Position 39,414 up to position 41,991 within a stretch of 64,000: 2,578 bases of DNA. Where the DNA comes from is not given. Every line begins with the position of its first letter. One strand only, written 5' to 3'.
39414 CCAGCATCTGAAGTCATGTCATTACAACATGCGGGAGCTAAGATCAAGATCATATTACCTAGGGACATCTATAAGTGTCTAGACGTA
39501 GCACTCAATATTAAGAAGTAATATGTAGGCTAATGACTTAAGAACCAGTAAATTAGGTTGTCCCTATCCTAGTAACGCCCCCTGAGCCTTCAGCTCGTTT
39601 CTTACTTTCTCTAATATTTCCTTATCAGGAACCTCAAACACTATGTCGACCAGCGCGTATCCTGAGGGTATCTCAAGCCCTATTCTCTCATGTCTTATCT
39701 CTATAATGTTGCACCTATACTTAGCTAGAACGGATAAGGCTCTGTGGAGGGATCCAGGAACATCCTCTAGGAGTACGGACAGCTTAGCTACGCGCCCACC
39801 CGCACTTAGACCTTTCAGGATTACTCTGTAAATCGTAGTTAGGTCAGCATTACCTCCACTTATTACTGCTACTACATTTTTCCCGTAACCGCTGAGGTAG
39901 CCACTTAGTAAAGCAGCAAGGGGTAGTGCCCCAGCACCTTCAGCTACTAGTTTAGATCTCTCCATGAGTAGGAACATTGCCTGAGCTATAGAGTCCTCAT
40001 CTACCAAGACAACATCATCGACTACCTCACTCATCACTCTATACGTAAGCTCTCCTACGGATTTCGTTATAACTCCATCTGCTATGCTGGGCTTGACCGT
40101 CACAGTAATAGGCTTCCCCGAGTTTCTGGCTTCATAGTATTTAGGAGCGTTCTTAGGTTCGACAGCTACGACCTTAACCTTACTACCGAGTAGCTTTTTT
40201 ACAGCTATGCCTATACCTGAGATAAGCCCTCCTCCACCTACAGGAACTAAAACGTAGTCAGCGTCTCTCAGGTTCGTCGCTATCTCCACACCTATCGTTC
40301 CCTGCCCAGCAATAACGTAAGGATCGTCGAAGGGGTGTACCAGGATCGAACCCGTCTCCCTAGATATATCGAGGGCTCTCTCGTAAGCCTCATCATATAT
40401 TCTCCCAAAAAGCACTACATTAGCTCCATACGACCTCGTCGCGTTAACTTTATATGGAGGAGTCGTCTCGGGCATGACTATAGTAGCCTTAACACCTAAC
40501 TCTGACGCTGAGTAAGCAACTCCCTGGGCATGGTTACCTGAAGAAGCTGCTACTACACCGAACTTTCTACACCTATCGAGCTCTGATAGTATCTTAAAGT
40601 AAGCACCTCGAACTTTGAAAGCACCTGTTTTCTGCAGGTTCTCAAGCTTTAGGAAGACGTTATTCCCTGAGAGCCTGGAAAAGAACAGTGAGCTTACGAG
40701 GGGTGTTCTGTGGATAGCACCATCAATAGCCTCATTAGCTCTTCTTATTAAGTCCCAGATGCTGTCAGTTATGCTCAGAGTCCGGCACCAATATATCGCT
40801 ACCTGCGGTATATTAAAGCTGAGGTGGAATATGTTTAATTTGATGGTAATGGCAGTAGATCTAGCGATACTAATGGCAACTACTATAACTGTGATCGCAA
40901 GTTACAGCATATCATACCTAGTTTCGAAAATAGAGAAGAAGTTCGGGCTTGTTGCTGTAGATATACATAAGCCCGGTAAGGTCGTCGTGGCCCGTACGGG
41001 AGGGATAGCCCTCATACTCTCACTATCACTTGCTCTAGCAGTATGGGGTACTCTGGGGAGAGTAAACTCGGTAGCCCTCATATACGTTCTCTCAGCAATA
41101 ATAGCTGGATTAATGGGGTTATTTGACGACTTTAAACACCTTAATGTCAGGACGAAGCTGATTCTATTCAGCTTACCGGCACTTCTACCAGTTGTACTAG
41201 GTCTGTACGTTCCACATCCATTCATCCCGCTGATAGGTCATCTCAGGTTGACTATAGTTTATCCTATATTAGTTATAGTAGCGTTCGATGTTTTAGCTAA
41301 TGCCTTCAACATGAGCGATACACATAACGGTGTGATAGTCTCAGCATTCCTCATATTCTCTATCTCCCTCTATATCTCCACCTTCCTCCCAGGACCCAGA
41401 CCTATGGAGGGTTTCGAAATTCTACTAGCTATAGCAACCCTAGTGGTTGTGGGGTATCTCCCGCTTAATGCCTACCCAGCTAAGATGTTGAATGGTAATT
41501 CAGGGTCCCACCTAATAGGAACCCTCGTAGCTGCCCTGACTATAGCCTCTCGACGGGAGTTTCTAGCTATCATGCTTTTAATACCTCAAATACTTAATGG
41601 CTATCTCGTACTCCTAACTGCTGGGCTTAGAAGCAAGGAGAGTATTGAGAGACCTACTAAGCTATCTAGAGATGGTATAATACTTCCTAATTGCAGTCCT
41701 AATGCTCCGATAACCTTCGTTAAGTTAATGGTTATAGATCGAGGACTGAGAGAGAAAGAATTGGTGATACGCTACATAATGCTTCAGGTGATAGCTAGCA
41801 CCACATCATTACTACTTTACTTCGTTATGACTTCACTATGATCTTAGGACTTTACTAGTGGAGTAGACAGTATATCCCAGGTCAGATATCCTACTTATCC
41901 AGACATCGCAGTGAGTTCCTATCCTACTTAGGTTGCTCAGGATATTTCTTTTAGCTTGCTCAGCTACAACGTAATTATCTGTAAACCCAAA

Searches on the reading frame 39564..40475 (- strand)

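Call 14: search_protein_families(library=pfam, proteins=[window:39564-40475:-])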
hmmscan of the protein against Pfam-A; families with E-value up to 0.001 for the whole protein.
window:39564-40475:- (303 aa): 2 families
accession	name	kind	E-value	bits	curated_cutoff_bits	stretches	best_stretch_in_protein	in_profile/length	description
PF00291.31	PALP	-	1.2e-52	179.6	35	1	1-207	85-295/295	Pyridoxal-phosphate dependent enzyme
PF01842.31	ACT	-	4.4e-10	39.6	27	1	232-298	3-64/66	ACT domain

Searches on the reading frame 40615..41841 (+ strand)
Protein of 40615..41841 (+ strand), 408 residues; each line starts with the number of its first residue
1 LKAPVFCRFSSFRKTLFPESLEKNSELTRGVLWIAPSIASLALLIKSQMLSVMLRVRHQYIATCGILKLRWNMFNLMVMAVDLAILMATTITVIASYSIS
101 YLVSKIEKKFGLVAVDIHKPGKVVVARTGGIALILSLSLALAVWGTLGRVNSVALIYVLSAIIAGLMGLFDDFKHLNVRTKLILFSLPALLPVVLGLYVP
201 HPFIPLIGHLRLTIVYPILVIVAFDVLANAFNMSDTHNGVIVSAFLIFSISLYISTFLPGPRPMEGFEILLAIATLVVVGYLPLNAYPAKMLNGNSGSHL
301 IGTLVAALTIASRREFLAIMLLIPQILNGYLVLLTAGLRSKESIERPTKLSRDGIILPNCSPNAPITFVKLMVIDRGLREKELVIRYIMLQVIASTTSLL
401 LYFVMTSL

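Call 14: search_protein_families(library=pfam, proteins=[window:40615-41841:+])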
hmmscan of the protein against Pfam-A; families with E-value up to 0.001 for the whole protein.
window:40615-41841:+ (408 aa): 1 family
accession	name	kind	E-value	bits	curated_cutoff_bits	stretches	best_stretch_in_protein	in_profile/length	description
PF00953.26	Glycos_transf_4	-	2.4e-23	83.3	27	1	155-312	2-159/160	Glycosyl transferase family 4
